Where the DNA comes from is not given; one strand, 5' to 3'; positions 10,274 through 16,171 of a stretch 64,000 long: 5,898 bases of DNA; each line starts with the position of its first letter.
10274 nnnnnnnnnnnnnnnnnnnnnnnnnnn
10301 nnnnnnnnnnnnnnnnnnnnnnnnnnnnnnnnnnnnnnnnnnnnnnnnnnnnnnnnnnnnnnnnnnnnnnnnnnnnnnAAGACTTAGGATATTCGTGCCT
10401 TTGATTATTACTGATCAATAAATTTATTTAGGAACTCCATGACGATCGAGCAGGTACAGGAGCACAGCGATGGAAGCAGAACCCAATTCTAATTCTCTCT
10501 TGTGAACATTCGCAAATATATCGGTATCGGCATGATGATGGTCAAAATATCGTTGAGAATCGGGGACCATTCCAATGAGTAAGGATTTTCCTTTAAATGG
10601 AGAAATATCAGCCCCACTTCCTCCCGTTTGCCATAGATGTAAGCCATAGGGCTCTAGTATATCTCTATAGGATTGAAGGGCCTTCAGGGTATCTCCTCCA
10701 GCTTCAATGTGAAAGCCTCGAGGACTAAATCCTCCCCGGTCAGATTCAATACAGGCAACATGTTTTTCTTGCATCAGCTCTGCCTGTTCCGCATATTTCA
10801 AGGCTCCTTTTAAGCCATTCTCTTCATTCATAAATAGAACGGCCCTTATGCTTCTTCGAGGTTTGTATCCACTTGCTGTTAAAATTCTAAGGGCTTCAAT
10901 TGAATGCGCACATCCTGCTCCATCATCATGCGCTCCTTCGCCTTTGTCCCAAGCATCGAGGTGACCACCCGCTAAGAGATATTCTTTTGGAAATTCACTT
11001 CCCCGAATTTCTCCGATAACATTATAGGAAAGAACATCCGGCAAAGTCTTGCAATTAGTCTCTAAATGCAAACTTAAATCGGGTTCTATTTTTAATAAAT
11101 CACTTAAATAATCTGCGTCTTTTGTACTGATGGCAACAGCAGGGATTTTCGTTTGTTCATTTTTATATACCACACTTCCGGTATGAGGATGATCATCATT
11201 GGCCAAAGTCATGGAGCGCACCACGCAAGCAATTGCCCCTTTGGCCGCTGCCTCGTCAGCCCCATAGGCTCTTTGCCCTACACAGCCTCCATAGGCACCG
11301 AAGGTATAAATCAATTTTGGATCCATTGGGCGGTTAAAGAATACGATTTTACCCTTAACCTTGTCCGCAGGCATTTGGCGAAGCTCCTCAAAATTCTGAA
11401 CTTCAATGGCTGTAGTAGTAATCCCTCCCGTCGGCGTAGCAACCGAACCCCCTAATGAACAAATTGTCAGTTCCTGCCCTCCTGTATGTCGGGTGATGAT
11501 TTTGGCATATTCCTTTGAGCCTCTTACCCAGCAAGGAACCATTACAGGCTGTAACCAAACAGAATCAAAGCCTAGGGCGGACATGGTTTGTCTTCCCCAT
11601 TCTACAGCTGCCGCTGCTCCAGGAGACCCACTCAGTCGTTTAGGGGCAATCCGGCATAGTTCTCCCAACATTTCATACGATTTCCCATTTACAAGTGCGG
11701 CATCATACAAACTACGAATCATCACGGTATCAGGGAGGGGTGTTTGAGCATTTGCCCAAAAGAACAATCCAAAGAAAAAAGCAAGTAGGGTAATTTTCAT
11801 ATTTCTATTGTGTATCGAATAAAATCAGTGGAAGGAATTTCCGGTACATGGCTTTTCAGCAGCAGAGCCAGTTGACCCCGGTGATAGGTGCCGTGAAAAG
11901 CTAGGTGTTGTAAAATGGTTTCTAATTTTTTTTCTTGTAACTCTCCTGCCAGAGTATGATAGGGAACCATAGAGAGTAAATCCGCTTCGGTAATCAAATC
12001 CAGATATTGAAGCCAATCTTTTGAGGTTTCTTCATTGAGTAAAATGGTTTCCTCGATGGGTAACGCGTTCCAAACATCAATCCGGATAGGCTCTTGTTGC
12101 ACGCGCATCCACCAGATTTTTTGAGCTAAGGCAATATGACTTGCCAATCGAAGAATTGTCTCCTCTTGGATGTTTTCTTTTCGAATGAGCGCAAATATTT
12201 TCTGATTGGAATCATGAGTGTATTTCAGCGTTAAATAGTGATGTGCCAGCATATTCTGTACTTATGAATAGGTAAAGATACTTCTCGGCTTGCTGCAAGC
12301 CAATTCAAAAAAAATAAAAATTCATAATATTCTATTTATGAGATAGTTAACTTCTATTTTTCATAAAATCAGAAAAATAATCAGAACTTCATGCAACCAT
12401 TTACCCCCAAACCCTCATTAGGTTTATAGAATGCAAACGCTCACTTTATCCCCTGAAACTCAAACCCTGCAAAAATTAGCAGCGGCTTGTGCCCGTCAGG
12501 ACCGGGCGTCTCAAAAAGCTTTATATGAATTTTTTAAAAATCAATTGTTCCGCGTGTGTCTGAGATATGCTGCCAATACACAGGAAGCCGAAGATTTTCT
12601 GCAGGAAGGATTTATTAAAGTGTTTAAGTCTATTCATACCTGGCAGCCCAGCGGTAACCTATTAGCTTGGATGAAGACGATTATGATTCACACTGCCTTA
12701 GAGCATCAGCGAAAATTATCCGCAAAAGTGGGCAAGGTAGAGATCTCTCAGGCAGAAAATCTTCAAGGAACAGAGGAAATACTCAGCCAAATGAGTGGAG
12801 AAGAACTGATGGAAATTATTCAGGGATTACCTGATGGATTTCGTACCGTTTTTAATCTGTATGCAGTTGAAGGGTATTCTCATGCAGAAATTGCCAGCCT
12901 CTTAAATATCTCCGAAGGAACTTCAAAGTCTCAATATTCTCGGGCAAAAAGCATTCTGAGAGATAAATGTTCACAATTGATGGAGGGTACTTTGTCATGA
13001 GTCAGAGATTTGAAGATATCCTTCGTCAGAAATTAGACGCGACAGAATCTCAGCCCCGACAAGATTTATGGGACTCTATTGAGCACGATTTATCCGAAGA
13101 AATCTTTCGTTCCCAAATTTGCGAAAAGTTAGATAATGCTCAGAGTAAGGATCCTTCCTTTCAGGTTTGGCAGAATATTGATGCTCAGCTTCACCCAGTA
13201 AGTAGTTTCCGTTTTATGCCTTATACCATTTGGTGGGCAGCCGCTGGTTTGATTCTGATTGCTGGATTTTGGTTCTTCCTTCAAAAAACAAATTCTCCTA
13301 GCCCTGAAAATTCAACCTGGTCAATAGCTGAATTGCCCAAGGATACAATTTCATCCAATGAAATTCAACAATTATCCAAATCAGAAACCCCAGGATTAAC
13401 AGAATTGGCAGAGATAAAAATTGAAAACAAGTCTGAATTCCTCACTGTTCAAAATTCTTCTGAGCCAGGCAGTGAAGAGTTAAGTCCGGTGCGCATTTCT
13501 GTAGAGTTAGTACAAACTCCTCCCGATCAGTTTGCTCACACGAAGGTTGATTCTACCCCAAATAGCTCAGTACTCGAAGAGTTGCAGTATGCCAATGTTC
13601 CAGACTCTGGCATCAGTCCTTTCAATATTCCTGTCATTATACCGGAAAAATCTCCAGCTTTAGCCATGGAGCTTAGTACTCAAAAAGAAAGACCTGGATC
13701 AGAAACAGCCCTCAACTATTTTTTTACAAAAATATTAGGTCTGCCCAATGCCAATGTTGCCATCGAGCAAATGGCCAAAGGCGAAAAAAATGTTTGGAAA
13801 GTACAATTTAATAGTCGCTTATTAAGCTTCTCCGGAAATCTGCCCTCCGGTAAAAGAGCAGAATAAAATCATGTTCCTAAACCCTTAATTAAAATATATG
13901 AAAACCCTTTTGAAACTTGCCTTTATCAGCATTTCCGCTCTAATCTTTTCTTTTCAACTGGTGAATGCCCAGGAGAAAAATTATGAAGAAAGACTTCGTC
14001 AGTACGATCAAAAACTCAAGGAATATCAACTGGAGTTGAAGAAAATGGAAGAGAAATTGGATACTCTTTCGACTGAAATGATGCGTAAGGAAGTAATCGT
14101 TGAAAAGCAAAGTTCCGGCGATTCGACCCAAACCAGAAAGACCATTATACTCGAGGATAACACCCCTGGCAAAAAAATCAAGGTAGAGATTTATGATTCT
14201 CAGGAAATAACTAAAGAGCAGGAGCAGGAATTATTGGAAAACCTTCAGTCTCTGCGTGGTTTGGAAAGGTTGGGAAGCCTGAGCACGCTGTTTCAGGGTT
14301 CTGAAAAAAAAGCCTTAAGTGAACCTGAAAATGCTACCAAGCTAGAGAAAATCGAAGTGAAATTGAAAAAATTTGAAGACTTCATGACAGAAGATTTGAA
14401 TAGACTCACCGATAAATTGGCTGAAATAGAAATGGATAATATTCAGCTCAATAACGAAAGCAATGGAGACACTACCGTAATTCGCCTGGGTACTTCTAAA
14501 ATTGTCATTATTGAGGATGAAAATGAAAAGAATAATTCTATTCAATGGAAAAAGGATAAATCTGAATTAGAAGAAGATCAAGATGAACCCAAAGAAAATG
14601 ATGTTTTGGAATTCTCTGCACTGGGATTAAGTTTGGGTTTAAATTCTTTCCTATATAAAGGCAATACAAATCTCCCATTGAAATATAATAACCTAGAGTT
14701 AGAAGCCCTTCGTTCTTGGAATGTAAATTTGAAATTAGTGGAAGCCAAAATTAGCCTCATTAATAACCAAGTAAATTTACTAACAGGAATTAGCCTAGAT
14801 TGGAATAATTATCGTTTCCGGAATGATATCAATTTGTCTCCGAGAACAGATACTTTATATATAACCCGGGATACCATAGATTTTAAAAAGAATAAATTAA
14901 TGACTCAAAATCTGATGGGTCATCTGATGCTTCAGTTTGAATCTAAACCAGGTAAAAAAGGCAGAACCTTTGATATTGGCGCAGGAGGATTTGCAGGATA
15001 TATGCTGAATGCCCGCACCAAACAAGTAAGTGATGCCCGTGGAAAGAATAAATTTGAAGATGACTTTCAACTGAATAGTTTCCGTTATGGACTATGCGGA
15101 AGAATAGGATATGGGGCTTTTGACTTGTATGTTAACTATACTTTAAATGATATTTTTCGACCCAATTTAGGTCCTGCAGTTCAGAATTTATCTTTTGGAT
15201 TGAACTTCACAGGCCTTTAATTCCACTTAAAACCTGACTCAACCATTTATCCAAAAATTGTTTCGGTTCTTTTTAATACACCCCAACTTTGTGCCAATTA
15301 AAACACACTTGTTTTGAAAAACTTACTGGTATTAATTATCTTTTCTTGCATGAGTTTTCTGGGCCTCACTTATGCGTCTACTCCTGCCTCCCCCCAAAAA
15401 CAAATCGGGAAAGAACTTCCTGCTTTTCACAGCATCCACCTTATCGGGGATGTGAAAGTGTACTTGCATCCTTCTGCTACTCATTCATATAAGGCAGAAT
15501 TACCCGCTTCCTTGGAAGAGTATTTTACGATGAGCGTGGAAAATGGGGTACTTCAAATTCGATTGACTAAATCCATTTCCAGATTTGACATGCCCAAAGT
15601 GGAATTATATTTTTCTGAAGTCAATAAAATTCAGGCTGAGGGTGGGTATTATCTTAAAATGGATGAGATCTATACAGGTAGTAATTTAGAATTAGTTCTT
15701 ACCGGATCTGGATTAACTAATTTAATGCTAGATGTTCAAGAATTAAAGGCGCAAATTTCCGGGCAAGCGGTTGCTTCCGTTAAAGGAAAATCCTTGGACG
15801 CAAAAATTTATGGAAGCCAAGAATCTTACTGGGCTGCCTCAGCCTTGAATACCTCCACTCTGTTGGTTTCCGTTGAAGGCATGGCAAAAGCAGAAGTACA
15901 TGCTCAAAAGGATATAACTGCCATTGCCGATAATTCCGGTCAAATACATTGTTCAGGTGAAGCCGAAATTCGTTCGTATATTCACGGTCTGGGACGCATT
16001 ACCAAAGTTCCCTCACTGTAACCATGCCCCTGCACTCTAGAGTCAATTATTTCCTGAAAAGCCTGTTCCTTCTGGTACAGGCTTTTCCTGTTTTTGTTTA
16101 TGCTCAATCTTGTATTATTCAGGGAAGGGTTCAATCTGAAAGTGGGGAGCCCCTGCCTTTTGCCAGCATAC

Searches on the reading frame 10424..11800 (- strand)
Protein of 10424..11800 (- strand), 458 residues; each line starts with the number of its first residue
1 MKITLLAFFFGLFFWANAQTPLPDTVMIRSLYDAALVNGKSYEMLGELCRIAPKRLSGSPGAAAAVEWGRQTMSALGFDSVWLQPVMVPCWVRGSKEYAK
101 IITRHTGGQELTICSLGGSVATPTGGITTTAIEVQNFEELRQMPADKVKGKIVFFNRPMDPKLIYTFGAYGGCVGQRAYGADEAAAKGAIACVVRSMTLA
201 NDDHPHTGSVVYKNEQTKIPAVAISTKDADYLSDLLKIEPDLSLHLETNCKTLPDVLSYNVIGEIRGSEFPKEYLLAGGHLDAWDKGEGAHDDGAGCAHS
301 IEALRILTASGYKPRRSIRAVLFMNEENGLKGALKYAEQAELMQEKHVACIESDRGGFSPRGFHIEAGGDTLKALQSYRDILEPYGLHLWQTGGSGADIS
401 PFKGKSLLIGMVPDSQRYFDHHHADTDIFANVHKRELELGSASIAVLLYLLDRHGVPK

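Call 45: search_protein_families(library=pfam, proteins=[window:10424-11800:-], max_evalue=0.00001)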
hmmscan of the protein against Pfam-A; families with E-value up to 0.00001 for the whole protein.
window:10424-11800:- (458 aa): 3 families
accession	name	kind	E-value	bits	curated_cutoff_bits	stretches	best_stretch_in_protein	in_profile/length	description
PF04389.22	Peptidase_M28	-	1.4e-24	87.3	21.3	1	260-437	1-182/193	Peptidase family M28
PF01546.33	Peptidase_M20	-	2.8e-06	27.8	24.6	1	287-357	30-86/206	Peptidase family M20/M25/M40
PF02225.27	PA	-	6e-06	26.7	23.9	0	140-231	23-94/95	PA domain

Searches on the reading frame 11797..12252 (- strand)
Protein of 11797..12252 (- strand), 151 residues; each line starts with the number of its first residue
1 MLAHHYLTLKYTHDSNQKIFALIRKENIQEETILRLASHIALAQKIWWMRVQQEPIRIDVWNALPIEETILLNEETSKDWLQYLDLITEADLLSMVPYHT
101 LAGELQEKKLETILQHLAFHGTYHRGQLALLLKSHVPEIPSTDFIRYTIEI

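Call 45: search_protein_families(library=pfam, proteins=[window:11797-12252:-], max_evalue=0.00001)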
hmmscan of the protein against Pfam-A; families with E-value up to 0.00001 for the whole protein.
window:11797-12252:- (151 aa): 2 families
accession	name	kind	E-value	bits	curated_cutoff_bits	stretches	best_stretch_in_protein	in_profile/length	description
PF12867.12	DinB_2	-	1.9e-08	35.2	24.8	1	30-128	29-128/128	DinB superfamily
PF05163.17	DinB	-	3.5e-07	30.8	23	1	30-146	39-156/165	DinB family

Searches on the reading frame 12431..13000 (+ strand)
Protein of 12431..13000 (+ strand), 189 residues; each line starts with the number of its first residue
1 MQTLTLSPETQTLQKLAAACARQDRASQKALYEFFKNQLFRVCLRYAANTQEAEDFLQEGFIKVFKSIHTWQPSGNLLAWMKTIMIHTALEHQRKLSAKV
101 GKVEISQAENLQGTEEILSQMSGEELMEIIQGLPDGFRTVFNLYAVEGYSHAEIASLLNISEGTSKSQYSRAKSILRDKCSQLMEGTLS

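Call 45: search_protein_families(library=pfam, proteins=[window:12431-13000:+], max_evalue=0.00001)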
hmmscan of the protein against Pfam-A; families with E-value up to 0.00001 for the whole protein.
window:12431-13000:+ (189 aa): 3 families
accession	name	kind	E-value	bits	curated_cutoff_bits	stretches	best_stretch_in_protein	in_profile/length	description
PF08281.18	Sigma70_r4_2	-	6.7e-15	54.9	25.7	1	124-174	2-52/54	Sigma-70, region 4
PF04542.20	Sigma70_r2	-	2.5e-14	53.3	24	1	31-97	1-69/71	Sigma-70 region 2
PF04545.22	Sigma70_r4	-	9.5e-07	28.7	24.1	1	130-176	2-48/50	Sigma-70, region 4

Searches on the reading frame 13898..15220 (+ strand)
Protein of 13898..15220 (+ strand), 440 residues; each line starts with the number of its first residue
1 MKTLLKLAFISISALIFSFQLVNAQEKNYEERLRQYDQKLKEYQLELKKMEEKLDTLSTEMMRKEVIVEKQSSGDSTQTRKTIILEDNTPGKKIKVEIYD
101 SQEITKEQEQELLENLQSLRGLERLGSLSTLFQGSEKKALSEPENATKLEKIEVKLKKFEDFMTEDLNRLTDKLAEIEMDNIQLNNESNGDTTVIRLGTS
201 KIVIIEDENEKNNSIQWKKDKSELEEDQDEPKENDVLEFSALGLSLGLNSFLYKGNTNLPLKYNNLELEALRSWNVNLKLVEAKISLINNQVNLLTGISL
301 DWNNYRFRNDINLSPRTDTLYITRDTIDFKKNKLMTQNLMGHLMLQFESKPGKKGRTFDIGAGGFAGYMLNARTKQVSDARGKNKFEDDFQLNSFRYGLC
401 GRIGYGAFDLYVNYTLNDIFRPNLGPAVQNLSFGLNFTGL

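Call 46: search_protein_families(library=pfam, proteins=[window:13898-15220:+], max_evalue=0.00001)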
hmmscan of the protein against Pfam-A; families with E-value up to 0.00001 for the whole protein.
window:13898-15220:+ (440 aa): 1 family
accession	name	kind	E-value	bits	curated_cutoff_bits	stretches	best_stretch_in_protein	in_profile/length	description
PF13568.12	OMP_b-brl_2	-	7.4e-07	29.9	27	1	289-421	51-175/175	Outer membrane protein beta-barrel domain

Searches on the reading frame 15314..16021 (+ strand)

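Call 46: search_protein_families(library=pfam, proteins=[window:15314-16021:+], max_evalue=0.00001)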
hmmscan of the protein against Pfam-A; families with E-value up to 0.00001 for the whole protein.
window:15314-16021:+ (235 aa): 1 family
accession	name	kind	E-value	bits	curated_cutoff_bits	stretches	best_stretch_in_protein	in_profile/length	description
PF10988.14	DUF2807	-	3e-27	96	24.2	1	37-217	1-181/181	Putative auto-transporter adhesin, head GIN domain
